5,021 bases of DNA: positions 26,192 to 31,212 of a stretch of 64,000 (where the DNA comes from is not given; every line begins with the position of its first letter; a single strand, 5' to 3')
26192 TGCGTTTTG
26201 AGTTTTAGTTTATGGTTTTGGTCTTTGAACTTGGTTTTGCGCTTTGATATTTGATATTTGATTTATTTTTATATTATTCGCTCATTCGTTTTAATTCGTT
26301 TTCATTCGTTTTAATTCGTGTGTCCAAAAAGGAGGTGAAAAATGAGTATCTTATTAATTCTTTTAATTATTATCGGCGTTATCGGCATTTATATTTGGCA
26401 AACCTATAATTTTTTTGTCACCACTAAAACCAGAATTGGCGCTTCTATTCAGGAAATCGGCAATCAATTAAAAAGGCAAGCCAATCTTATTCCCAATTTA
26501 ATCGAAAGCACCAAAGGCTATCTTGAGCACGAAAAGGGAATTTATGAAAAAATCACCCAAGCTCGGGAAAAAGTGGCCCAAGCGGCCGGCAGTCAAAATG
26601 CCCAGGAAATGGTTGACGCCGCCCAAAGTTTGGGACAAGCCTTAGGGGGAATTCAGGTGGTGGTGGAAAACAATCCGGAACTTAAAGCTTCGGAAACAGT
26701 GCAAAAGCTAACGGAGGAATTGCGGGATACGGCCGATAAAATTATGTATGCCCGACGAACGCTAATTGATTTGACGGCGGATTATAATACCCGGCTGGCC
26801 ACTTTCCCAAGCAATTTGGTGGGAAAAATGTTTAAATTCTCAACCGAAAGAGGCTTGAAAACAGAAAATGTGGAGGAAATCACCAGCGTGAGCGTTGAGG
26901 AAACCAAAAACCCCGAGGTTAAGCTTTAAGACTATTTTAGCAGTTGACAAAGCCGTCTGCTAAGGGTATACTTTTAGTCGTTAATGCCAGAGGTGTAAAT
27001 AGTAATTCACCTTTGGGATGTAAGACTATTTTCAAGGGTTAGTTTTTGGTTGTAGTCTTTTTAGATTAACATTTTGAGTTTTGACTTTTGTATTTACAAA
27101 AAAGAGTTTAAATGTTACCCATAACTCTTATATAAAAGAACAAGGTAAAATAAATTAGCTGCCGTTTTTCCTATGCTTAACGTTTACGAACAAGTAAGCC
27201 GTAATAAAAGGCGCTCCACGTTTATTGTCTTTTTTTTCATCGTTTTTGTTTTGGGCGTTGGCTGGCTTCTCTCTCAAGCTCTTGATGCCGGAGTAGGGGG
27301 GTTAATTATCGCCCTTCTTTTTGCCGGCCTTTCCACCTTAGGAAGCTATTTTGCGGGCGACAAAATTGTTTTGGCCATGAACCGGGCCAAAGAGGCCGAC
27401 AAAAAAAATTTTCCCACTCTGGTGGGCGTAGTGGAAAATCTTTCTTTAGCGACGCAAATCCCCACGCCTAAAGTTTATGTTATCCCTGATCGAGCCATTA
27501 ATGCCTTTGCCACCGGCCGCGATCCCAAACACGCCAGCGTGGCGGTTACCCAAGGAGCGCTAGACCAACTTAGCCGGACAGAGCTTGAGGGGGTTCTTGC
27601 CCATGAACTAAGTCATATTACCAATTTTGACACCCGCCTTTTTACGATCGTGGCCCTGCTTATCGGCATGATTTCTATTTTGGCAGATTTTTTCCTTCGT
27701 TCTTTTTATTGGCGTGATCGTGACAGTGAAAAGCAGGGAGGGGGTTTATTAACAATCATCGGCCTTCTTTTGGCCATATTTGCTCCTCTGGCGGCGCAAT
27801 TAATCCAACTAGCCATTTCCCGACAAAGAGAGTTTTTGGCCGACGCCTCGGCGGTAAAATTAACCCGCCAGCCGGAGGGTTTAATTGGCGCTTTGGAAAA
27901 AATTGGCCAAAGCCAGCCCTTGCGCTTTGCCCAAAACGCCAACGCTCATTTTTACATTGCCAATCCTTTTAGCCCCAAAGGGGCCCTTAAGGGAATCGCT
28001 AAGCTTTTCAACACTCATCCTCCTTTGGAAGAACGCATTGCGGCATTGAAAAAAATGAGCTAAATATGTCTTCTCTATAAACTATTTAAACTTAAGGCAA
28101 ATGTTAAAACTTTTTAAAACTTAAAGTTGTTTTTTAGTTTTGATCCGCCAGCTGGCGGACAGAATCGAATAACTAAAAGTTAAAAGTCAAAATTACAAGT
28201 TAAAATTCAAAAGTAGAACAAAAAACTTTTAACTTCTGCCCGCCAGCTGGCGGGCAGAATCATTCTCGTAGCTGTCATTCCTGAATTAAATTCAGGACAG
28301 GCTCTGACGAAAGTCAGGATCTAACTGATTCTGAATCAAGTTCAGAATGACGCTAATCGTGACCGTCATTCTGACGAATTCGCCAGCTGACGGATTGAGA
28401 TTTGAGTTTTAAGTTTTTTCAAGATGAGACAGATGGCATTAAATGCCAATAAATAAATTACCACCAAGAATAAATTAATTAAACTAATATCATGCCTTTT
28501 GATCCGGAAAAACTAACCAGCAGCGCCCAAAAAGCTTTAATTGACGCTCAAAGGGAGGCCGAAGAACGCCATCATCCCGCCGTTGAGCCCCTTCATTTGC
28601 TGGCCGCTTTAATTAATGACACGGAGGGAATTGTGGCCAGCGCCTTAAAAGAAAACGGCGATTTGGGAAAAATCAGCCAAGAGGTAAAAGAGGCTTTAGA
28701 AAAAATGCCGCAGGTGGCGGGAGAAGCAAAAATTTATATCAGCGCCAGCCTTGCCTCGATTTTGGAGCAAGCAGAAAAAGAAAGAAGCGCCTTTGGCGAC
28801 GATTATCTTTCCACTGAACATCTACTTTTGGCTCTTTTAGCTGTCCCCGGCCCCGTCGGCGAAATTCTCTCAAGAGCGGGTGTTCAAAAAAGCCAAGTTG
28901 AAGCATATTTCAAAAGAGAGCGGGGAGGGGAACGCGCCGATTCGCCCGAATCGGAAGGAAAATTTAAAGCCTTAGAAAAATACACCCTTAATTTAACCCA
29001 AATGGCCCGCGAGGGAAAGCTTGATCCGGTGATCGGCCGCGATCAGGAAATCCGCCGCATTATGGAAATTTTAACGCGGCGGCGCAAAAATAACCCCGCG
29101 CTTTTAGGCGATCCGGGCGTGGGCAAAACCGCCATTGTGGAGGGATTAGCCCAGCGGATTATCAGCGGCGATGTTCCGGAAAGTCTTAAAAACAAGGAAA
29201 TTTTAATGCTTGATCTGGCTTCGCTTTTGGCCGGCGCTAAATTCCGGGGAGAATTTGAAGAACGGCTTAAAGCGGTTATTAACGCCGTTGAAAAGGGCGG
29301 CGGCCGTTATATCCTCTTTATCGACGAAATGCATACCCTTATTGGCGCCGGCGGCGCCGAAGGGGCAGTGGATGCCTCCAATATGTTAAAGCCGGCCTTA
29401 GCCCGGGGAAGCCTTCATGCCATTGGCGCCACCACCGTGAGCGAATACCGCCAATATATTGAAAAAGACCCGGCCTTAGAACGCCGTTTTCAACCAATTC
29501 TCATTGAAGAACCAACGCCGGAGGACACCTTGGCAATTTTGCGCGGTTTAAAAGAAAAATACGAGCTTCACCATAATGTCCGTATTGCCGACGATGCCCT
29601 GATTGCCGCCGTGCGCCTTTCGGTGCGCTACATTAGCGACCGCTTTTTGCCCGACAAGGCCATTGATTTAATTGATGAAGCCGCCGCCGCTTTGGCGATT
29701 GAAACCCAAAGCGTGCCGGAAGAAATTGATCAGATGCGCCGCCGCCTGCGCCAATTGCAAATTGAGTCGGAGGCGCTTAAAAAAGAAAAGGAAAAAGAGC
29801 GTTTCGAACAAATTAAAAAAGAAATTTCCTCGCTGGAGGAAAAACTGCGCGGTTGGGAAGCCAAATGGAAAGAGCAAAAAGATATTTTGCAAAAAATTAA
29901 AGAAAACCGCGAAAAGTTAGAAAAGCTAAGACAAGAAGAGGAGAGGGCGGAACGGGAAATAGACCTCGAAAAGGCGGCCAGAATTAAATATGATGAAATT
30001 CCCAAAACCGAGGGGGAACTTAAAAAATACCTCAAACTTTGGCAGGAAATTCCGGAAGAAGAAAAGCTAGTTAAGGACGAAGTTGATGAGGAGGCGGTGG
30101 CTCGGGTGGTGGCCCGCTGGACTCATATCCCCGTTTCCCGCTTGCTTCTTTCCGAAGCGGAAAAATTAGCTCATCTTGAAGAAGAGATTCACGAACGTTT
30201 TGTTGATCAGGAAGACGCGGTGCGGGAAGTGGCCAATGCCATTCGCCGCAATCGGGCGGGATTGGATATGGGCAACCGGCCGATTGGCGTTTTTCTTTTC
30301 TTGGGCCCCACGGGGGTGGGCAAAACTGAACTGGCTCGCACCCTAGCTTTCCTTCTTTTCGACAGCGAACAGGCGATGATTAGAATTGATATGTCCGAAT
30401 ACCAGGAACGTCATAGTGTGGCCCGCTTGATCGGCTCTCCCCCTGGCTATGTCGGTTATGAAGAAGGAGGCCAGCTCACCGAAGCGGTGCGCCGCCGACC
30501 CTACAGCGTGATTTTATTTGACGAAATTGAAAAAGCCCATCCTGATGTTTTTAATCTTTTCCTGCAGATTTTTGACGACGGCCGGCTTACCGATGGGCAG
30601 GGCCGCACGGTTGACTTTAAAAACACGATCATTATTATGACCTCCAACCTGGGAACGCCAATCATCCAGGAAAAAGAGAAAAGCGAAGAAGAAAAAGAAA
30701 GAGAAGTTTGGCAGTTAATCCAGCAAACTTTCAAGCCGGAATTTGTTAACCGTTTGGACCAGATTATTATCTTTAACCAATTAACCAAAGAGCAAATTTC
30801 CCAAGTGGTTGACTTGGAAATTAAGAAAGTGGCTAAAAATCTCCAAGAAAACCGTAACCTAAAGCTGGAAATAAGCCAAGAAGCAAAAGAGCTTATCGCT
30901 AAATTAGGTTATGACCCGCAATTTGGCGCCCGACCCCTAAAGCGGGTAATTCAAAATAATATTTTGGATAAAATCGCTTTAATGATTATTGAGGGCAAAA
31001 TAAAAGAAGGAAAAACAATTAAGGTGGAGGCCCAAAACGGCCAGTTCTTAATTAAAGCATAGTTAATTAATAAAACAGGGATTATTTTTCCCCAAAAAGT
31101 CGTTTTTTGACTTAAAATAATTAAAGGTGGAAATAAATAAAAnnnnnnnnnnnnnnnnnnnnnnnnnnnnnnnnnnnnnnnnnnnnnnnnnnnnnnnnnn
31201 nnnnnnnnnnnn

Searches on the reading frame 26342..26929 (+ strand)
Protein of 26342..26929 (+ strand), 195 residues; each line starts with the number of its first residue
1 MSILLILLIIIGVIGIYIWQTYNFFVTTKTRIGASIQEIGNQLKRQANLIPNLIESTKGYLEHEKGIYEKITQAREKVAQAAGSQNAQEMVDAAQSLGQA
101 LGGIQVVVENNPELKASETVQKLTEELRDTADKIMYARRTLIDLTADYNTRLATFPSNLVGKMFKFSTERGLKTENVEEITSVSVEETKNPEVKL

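Call 45: search_protein_families(library=pfam, proteins=[window:26342-26929:+], max_evalue=0.001)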
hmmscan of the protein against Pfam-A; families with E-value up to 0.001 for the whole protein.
window:26342-26929:+ (195 aa): 2 families
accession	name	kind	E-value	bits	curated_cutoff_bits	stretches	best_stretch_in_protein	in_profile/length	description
PF04011.17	LemA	-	1.8e-39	135.4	26.2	1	36-183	2-145/149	LemA family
PF01594.21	AI-2E_transport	-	0.00065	19.4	34.3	1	2-98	52-141/327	AI-2E family transporter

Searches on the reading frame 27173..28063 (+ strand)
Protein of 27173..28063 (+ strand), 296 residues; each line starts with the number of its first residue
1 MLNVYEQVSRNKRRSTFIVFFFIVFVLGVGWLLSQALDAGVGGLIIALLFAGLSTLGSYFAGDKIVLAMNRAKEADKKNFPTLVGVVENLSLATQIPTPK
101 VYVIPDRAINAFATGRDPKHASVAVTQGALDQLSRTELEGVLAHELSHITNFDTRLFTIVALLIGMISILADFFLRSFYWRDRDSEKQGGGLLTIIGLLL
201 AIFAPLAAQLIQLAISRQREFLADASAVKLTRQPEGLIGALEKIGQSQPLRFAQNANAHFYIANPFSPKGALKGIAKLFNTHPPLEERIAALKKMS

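Call 45: search_protein_families(library=pfam, proteins=[window:27173-28063:+], max_evalue=0.001)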
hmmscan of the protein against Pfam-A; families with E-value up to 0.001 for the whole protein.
window:27173-28063:+ (296 aa): 1 family
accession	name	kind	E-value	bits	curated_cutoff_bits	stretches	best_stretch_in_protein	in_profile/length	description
PF01435.24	Peptidase_M48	-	2.8e-31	109.2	20.3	1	81-295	5-185/186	Peptidase family M48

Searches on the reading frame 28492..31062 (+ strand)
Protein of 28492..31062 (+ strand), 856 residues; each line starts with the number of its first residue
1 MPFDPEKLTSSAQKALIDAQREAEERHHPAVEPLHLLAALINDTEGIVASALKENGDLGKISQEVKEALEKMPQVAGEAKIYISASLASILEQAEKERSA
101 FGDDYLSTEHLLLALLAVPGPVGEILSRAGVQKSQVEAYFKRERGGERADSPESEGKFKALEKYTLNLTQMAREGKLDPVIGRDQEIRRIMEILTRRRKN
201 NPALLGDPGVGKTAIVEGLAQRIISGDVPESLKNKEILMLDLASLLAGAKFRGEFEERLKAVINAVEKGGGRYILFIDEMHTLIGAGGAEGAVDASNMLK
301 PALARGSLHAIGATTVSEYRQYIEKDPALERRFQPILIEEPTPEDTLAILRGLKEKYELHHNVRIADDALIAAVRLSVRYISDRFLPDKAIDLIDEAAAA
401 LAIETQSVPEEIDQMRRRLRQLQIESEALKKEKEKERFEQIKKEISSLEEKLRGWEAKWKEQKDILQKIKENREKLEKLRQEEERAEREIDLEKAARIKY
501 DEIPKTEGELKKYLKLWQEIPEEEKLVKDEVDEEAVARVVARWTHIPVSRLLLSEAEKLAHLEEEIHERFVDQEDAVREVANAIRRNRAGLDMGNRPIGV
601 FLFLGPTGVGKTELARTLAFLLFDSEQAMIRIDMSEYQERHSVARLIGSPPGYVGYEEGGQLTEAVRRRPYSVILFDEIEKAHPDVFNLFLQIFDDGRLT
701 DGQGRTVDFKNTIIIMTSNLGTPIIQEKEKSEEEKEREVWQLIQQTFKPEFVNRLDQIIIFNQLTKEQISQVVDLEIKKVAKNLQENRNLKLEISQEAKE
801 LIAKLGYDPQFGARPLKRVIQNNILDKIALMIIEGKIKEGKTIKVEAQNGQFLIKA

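Call 73: search_protein_families(library=pfam, proteins=[window:28492-31062:+], max_evalue=0.00001)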
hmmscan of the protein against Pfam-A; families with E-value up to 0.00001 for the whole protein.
window:28492-31062:+ (856 aa): 12 families
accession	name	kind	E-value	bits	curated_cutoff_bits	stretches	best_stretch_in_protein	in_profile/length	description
PF07724.20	AAA_2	-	6.4e-72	241.4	27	1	596-758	1-166/166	AAA domain (Cdc48 subfamily)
PF17871.7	AAA_lid_9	-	2.5e-35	121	22.8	1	343-443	2-102/104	AAA lid domain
PF10431.15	ClpB_D2-small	-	5.6e-28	97.3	21.9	1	764-845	1-81/81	C-terminal, D2-small domain, of ClpB protein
PF02861.25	Clp_N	-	3.7e-21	75.5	20.7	2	94-145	1-53/53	Clp amino terminal domain, pathogenicity island component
PF00004.35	AAA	-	3.4e-20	73.2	21.2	2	204-316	3-110/131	ATPase family associated with various cellular activities (AAA)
PF07728.20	AAA_5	-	5.9e-16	59.2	22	1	601-722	2-125/139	AAA domain (dynein-related subfamily)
PF13401.12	AAA_22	-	1e-11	45.7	27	0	600-696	7-110/130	AAA domain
PF13191.12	AAA_16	-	4.5e-11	44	32.6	1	180-225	2-57/167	AAA ATPase domain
PF01637.24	ATPase_2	-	1.7e-08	35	33.2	0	183-359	4-201/225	ATPase domain predominantly from Archaea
PF13173.12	AAA_14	-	4e-07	30.5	27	0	204-283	7-74/129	AAA domain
PF05621.17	TniB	-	1.6e-06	28.1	22.4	0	186-338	22-184/189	Bacterial TniB protein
PF01695.23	IstB_IS21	-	7.8e-06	26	24.1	0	192-264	85-153/238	IstB-like ATP binding protein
